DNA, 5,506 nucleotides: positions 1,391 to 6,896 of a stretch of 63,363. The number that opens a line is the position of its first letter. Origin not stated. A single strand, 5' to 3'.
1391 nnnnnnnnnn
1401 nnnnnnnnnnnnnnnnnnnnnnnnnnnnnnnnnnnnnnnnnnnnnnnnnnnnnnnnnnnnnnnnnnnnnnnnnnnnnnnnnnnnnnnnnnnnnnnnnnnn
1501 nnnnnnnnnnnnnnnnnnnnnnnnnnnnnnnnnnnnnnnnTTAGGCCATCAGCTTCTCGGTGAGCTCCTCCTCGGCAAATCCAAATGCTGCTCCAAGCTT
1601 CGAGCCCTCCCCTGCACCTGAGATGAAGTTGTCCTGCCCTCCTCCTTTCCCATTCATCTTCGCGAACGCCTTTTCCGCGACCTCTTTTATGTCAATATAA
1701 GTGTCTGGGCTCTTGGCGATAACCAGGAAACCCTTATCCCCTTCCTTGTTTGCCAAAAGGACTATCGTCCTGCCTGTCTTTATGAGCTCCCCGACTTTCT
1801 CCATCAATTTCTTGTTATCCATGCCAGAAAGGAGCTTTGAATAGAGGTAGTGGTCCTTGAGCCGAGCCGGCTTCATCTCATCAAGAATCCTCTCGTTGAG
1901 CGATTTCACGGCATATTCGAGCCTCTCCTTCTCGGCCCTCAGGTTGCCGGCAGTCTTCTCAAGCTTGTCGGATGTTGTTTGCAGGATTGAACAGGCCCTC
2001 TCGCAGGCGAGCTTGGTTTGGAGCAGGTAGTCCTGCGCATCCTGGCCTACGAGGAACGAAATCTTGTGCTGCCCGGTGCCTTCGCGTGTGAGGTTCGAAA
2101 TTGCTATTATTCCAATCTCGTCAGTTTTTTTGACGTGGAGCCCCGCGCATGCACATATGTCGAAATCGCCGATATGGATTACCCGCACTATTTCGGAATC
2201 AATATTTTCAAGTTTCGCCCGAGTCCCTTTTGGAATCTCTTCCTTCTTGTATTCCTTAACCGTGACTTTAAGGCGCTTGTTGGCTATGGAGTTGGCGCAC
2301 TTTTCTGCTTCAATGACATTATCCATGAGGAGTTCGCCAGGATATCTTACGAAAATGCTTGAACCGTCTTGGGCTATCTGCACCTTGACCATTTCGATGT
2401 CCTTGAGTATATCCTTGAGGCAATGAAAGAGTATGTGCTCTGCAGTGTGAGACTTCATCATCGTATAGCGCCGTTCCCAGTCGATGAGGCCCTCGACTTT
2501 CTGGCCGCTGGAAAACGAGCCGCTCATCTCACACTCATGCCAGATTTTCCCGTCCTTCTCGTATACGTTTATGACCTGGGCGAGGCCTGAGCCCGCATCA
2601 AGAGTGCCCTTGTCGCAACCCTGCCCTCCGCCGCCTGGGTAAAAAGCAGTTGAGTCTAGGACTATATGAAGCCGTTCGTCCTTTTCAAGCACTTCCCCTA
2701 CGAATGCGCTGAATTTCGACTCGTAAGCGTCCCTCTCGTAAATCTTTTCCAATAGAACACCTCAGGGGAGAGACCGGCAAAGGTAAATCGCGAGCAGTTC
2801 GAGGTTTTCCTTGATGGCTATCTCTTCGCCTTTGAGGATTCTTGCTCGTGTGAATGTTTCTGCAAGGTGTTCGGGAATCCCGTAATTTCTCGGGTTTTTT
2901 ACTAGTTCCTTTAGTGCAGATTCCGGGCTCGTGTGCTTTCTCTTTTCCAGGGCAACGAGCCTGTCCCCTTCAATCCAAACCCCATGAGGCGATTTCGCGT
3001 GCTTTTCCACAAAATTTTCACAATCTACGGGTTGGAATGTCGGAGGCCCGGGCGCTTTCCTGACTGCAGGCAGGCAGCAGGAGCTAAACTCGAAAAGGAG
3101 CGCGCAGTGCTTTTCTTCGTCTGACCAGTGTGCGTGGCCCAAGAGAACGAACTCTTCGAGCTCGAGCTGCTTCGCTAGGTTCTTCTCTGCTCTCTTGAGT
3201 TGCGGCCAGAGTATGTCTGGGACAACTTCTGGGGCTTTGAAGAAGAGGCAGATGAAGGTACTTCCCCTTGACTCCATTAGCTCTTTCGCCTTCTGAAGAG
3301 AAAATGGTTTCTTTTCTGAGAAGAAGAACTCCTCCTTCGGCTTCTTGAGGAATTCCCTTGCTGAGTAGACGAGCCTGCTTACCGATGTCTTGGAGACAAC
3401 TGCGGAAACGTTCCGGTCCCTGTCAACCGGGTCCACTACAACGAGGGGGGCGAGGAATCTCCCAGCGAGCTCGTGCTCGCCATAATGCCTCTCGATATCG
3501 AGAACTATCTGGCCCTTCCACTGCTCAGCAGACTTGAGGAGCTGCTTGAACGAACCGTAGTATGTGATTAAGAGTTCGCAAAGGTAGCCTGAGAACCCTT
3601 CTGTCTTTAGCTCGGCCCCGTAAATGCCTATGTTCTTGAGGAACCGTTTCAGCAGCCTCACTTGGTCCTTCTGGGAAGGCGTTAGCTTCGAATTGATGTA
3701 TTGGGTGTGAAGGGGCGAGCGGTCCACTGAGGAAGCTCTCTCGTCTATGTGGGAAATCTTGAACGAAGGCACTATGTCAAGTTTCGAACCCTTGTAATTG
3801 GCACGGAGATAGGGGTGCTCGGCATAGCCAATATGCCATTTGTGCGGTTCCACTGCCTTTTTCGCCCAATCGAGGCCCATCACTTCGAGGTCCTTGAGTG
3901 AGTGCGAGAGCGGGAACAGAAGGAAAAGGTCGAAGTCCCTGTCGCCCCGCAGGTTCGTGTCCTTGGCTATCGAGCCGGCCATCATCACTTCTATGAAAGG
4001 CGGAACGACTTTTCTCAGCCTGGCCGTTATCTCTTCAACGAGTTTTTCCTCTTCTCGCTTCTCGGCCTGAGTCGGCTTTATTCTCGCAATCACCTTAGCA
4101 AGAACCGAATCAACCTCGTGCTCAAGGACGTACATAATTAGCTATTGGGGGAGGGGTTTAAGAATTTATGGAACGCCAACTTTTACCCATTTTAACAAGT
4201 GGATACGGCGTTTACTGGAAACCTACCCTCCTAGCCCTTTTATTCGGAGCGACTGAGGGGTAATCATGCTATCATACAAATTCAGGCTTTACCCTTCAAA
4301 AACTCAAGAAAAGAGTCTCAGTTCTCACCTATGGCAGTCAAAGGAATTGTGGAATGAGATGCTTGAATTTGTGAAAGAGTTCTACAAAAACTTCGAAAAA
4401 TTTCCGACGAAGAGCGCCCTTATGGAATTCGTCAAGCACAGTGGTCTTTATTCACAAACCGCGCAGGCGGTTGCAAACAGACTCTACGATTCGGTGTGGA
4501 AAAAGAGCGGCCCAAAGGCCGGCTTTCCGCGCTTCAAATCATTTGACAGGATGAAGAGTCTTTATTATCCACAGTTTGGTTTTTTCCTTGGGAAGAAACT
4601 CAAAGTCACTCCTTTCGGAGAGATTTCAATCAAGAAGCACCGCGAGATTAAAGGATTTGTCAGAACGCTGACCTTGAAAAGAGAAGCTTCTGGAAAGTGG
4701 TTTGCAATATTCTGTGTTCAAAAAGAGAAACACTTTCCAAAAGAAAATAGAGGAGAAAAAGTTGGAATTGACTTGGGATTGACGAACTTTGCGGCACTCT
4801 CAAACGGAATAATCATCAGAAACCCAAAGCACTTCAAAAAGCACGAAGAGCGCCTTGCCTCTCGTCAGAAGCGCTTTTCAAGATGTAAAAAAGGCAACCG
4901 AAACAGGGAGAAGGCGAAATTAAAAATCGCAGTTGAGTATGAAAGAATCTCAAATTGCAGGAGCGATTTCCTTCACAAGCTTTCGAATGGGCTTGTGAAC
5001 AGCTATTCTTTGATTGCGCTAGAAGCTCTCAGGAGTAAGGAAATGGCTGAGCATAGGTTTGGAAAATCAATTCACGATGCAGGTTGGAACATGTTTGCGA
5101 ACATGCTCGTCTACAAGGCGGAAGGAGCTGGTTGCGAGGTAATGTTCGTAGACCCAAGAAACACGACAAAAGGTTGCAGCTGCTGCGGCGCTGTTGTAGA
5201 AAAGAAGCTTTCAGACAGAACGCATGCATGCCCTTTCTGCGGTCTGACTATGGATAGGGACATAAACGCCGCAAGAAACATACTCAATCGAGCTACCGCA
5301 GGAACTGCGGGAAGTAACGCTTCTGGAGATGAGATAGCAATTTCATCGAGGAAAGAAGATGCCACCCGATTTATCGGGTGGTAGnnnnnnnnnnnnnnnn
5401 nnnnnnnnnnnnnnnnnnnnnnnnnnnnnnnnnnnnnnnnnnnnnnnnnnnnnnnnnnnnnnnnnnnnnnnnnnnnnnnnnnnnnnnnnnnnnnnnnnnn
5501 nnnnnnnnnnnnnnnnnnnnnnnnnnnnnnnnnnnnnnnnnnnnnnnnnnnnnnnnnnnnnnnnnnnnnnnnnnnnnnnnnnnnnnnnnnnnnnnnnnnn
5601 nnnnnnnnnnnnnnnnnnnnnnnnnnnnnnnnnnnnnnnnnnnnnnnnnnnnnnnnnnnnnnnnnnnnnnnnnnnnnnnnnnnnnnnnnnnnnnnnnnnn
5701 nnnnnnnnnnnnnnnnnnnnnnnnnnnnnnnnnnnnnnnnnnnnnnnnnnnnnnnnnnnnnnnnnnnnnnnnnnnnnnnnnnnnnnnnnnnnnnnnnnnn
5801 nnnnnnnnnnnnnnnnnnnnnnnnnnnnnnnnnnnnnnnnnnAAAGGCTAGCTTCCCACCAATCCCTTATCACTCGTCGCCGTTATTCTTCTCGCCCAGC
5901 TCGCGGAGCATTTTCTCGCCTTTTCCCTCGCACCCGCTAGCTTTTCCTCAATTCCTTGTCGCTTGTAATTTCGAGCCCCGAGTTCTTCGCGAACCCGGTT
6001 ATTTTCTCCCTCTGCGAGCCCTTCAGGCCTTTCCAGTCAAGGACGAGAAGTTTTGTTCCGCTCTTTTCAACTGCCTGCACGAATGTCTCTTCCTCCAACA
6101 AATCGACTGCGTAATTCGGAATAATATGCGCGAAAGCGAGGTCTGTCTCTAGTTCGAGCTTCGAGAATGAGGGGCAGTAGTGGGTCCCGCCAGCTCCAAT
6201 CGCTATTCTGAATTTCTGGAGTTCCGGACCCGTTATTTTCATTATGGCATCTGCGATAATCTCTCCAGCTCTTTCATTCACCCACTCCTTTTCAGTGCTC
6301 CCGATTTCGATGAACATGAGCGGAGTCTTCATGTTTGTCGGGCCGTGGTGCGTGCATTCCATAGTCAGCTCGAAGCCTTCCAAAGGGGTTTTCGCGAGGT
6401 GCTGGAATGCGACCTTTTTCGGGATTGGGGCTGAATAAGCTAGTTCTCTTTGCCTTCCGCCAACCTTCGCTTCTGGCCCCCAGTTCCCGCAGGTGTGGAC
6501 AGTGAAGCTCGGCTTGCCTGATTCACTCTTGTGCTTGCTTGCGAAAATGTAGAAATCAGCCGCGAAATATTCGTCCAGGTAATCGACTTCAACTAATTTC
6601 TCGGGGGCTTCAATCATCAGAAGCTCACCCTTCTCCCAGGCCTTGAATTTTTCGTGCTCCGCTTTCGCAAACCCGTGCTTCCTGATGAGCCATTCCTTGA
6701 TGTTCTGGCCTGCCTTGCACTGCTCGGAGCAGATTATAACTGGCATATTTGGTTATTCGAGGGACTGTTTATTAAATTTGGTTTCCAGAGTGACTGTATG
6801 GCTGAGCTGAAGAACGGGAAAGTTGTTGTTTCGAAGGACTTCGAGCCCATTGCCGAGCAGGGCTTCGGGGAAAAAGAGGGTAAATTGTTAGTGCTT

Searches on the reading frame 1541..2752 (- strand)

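Call 76: search_protein_families(library=pfam, proteins=[window:1541-2752:-], max_evalue=0.001)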
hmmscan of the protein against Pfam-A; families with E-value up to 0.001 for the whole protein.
window:1541-2752:- (403 aa): 3 families
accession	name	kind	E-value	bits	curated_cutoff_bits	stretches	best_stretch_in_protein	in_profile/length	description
PF01411.24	tRNA-synt_2c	-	2.2e-13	50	30.3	1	18-94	476-552/552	tRNA synthetases class II (A)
PF07973.19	tRNA_SAD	-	4.6e-09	36.5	24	1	189-225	1-37/44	Threonyl and Alanyl tRNA synthetase second additional domain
PF02272.25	DHHA1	-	2.6e-08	34.7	25.9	1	301-397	3-100/102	DHHA1 domain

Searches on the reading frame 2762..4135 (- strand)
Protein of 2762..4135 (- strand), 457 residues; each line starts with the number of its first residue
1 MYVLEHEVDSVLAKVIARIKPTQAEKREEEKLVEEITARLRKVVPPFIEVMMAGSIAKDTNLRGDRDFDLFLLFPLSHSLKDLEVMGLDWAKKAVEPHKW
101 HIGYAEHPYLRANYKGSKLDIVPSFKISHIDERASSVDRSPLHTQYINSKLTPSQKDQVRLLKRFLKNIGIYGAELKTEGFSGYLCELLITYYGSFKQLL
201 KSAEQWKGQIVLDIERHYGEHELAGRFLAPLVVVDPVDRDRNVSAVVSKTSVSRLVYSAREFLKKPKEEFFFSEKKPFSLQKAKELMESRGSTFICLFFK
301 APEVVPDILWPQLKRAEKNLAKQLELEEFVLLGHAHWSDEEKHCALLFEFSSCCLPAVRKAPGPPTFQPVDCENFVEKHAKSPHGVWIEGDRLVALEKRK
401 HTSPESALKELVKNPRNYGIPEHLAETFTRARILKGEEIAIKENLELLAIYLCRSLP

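Call 76: search_protein_families(library=pfam, proteins=[window:2762-4135:-], max_evalue=0.001)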
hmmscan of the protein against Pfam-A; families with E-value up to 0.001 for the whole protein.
window:2762-4135:- (457 aa): 3 families
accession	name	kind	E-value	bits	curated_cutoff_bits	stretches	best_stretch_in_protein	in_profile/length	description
PF09249.16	tRNA_NucTransf2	-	2.4e-43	147.4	27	1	157-272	1-113/113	tRNA nucleotidyltransferase, second domain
PF21133.2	CAA_C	-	1.2e-27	96.8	22.2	1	290-415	1-124/144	CCA-adding enzyme, C-terminal domain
PF01909.29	NTP_transf_2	-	0.00056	20.7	21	0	47-102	14-71/93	Nucleotidyltransferase domain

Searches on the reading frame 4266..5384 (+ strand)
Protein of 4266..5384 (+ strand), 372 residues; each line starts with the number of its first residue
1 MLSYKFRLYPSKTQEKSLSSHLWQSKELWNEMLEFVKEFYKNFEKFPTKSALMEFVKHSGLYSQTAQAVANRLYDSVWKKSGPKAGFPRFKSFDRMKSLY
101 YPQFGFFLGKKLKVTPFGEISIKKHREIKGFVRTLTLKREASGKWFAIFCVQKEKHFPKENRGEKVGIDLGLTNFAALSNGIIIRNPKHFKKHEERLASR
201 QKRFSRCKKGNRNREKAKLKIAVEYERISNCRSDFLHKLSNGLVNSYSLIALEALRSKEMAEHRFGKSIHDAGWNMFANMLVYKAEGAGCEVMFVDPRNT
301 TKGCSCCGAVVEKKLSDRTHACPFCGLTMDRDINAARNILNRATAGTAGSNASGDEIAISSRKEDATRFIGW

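Call 76: search_protein_families(library=pfam, proteins=[window:4266-5384:+], max_evalue=0.001)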
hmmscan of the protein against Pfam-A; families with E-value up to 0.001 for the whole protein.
window:4266-5384:+ (372 aa): 3 families
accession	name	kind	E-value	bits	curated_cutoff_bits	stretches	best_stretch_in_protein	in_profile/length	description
PF01385.25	OrfB_IS605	-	3.6e-27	95.4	30.5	1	149-262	2-118/120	Probable transposase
PF07282.18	Cas12f1-like_TNB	-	1.1e-22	80.4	26.3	1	274-339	1-60/60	Cas12f1-like, TNB domain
PF12323.14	HTH_OrfB_IS605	-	2.7e-05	24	21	1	2-44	4-46/47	Helix-turn-helix domain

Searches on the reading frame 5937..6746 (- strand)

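Call 52: search_protein_families(library=pfam, proteins=[window:5937-6746:-], max_evalue=0.001)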
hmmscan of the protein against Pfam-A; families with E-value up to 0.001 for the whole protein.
window:5937-6746:- (269 aa): 1 family
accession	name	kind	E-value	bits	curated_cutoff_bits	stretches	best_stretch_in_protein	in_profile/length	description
PF04414.18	tRNA_deacylase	-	1.2e-67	227.9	33.6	1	62-260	4-204/205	D-aminoacyl-tRNA deacylase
